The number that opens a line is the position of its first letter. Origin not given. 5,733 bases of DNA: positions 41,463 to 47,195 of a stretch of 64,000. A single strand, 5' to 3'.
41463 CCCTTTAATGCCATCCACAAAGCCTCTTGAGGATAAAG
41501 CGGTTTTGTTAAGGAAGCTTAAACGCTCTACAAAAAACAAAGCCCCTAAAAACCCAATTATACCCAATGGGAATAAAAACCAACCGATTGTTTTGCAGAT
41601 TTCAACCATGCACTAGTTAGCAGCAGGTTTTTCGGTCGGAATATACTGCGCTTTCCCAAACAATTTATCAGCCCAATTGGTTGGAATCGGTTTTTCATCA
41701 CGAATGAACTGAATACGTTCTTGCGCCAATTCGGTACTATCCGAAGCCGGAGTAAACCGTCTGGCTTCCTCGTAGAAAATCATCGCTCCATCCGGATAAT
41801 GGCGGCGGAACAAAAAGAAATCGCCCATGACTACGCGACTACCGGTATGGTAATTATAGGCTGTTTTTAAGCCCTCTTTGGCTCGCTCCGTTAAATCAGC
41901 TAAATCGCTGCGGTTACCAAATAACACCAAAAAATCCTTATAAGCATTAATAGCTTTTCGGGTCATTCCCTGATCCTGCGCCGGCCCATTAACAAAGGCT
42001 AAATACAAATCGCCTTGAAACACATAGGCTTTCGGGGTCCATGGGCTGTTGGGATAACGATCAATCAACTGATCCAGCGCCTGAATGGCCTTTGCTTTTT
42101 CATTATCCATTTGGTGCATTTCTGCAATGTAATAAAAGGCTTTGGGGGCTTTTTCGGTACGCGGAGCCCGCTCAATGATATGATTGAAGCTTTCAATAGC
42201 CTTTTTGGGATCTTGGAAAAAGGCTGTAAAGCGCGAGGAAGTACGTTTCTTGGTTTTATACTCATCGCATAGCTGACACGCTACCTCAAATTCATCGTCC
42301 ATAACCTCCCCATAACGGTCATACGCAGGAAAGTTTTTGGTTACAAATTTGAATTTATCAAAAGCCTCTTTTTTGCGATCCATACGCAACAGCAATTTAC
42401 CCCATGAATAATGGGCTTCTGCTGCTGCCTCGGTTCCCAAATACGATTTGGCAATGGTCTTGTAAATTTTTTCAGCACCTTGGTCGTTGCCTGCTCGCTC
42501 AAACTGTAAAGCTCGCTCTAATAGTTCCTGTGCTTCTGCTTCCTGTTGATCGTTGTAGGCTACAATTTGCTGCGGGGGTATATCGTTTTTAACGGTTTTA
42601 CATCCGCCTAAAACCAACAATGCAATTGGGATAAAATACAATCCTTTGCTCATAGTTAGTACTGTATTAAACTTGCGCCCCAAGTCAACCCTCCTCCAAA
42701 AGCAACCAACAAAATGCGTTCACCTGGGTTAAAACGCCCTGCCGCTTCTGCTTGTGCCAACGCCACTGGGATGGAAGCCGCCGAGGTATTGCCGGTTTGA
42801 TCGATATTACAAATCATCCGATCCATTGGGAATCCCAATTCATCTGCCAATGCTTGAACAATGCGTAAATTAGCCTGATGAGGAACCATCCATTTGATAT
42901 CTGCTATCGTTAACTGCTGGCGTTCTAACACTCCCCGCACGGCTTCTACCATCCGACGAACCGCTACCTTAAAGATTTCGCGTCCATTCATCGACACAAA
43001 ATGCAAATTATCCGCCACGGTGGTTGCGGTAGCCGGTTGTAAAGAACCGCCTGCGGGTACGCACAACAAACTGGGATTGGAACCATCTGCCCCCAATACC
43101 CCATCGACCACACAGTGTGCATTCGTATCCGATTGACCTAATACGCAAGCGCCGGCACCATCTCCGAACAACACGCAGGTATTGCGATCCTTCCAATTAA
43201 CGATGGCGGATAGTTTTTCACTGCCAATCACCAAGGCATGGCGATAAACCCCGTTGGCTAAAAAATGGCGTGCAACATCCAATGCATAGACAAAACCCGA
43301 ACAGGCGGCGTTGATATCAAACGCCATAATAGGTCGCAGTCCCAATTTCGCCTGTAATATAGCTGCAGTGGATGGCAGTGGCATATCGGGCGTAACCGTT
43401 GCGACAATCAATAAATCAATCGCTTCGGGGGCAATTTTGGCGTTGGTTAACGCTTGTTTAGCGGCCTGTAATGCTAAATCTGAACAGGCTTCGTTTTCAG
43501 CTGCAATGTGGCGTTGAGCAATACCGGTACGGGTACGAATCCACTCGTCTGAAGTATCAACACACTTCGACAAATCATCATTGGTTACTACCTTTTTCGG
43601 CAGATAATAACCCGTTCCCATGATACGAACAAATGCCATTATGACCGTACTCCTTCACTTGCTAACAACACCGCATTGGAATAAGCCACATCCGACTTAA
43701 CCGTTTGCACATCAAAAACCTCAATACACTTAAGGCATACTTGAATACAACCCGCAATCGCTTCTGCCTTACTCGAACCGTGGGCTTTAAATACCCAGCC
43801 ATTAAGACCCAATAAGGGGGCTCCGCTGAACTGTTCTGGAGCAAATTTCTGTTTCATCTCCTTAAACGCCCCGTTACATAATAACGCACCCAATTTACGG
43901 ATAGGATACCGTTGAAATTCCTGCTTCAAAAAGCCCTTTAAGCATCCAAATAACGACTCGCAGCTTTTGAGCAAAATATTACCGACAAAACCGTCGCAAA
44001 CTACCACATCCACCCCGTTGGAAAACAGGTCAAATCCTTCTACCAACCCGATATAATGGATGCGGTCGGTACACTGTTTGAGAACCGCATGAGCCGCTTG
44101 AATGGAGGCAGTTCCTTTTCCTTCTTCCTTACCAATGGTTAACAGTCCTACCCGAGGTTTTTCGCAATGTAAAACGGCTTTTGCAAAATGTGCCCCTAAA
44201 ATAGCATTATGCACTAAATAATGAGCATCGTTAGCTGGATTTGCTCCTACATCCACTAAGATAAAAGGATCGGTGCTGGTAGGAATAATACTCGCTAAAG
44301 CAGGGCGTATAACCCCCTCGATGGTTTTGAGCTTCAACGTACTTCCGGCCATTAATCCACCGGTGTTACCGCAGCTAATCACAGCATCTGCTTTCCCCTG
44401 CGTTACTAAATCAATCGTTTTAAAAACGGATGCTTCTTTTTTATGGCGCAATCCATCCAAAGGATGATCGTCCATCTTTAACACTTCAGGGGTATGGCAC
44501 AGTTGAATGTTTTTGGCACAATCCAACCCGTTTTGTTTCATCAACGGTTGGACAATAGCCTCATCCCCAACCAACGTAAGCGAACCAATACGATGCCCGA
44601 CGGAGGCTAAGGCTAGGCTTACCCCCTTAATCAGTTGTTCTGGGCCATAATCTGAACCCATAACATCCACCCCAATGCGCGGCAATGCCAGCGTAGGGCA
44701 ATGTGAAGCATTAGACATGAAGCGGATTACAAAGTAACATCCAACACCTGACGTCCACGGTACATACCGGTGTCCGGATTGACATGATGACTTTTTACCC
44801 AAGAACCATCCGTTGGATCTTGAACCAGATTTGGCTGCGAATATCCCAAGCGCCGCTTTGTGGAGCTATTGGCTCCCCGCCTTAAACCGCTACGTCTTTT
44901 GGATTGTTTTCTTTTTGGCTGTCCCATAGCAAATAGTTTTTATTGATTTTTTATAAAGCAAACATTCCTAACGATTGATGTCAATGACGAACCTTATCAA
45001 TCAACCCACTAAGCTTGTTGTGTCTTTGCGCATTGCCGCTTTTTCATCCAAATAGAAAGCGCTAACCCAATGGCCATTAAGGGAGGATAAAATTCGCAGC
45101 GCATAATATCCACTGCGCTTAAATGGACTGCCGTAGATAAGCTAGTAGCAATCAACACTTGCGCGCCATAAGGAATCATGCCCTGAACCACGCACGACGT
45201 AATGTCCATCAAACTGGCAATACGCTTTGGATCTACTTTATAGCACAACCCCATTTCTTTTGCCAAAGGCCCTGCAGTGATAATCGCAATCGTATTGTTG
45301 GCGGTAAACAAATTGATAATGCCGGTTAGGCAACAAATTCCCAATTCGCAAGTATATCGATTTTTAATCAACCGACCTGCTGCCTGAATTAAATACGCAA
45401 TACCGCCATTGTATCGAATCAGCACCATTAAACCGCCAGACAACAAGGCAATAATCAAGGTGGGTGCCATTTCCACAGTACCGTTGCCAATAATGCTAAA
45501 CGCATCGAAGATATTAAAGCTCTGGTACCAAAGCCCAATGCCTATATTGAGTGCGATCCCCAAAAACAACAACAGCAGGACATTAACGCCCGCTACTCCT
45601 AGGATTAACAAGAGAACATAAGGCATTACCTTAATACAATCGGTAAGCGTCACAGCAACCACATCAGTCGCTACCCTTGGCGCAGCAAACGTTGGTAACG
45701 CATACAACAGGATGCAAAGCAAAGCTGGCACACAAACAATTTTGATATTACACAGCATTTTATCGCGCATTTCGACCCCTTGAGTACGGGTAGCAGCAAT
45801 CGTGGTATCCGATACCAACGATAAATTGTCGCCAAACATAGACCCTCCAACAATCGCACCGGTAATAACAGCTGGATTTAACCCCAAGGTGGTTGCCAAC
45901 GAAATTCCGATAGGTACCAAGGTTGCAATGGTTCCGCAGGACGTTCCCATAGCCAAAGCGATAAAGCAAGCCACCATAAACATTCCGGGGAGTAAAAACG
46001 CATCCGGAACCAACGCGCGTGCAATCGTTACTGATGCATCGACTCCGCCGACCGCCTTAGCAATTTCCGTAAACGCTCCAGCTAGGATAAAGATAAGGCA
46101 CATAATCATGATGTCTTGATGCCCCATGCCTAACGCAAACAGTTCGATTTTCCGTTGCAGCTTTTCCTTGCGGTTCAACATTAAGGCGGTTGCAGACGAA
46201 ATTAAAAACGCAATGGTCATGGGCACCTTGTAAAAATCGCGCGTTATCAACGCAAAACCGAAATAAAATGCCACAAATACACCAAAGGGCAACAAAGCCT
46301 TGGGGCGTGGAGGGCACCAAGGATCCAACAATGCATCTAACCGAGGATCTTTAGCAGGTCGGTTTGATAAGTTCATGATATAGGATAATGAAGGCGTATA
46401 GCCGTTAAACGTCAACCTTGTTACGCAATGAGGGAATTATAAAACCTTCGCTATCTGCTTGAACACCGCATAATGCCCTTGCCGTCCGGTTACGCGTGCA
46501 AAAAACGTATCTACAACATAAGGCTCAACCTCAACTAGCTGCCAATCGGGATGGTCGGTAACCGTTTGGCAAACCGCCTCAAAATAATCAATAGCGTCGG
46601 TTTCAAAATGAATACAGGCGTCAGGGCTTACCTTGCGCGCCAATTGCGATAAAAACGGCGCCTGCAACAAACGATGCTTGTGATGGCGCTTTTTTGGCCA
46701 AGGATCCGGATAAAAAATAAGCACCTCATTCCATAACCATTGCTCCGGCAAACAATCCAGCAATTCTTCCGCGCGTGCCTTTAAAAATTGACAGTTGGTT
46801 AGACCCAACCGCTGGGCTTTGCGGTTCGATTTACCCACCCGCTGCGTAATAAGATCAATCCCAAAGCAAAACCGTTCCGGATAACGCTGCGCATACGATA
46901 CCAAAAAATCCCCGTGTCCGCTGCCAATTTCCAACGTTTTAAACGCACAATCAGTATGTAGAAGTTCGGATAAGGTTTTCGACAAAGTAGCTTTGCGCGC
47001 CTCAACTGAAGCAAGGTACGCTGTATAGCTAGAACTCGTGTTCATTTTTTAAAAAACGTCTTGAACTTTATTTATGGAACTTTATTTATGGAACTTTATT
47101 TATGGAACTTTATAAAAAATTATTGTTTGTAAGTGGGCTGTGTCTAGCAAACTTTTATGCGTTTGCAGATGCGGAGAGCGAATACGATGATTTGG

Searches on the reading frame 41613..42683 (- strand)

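Call 62: search_protein_families(library=pfam, proteins=[window:41613-42683:-], max_evalue=0.00001)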
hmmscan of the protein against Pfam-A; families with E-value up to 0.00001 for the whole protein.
window:41613-42683:- (356 aa): 3 families
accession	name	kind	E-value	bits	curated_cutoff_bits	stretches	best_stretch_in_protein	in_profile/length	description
PF13174.12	TPR_6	-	4.8e-13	49.3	26.3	1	182-213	2-33/33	Tetratricopeptide repeat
PF13428.12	TPR_14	-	1e-08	35.5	23.5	0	180-215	1-36/44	Tetratricopeptide repeat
PF07719.23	TPR_2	-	7.3e-08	32.4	27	0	180-212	1-33/34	Tetratricopeptide repeat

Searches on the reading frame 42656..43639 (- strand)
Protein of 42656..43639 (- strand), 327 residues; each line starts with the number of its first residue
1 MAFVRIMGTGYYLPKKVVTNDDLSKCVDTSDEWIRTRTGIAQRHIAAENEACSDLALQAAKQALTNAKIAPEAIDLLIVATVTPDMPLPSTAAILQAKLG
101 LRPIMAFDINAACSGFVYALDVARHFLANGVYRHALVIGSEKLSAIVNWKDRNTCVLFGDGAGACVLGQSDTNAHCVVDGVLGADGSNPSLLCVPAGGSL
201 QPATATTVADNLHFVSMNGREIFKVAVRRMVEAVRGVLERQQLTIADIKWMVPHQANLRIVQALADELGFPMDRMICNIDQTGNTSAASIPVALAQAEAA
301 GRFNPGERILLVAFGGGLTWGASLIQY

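Call 85: search_protein_families(library=pfam, proteins=[window:42656-43639:-], max_evalue=0.00001)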
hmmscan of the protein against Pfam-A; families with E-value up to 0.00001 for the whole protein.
window:42656-43639:- (327 aa): 4 families
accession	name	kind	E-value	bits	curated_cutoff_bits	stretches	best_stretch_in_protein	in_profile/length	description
PF08541.16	ACP_syn_III_C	-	4.7e-36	123.3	26.6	1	238-327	1-90/90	3-Oxoacyl-[acyl-carrier-protein (ACP)] synthase III C terminal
PF08545.16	ACP_syn_III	-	5.4e-32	110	24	1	107-186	1-80/80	3-Oxoacyl-[acyl-carrier-protein (ACP)] synthase III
PF00108.29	Thiolase_N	-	5.1e-09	36.3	26.4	1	36-147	7-119/260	Thiolase, N-terminal domain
PF08392.18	FAE1_CUT1_RppA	-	1.2e-07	31.8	27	1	45-167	77-203/290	FAE1/Type III polyketide synthase-like protein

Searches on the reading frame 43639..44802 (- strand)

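Call 62: search_protein_families(library=pfam, proteins=[window:43639-44802:-], max_evalue=0.00001)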
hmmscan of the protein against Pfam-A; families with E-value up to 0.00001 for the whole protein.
window:43639-44802:- (387 aa): 1 family
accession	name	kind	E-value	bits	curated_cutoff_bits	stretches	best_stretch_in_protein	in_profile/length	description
PF02504.20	FA_synthesis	-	4.9e-90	302.3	29.1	1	42-356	2-313/324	Fatty acid synthesis protein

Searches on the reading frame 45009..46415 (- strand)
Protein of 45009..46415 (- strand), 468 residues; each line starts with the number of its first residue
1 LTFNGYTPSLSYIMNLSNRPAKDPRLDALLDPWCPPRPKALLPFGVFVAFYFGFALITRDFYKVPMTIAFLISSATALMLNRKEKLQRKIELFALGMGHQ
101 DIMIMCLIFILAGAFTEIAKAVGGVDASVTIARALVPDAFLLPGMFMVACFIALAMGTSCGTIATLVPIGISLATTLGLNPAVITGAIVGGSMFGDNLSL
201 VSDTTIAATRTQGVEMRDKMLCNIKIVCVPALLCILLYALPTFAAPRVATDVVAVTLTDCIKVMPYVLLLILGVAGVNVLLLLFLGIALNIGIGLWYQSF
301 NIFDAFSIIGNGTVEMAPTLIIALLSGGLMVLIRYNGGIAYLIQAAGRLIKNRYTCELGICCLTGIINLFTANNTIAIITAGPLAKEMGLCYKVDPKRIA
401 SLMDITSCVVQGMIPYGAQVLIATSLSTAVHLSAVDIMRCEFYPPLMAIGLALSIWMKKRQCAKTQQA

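Call 62: search_protein_families(library=pfam, proteins=[window:45009-46415:-], max_evalue=0.00001)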
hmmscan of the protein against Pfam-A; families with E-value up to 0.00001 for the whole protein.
window:45009-46415:- (468 aa): 1 family
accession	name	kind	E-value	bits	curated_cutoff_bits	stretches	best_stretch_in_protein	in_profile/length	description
PF03553.21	Na_H_antiporter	-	1.1e-19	71.2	23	2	45-214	106-273/303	Na+/H+ antiporter family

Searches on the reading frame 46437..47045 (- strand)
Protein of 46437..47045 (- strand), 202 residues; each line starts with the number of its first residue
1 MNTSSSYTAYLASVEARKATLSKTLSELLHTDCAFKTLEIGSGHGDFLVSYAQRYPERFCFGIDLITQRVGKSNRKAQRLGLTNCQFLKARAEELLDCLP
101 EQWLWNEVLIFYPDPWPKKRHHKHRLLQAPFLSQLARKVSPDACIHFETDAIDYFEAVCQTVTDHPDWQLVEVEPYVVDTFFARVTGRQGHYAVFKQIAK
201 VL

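Call 49: search_protein_families(library=pfam, proteins=[window:46437-47045:-], max_evalue=0.01)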
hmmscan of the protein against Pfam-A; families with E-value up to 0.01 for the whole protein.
window:46437-47045:- (202 aa): 6 families
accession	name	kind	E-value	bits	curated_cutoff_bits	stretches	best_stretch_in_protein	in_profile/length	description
PF02390.23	Methyltransf_4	-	7.3e-36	123.7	24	1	37-179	5-147/173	Putative methyltransferase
PF24675.1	NpmA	-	2.8e-08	33.8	60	1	37-166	27-155/214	16S rRNA (adenine(1408)-N(1))-methyltransferase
PF13847.12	Methyltransf_31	-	4.1e-07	30.2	27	1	36-98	6-68/145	Methyltransferase domain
PF13649.12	Methyltransf_25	-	3.8e-06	27.9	27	1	38-95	2-58/97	Methyltransferase domain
PF08242.18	Methyltransf_12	-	0.0029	18.7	30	1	38-100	1-63/98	Methyltransferase domain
PF08241.18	Methyltransf_11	-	0.003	18.6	21.2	1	38-95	1-54/95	Methyltransferase domain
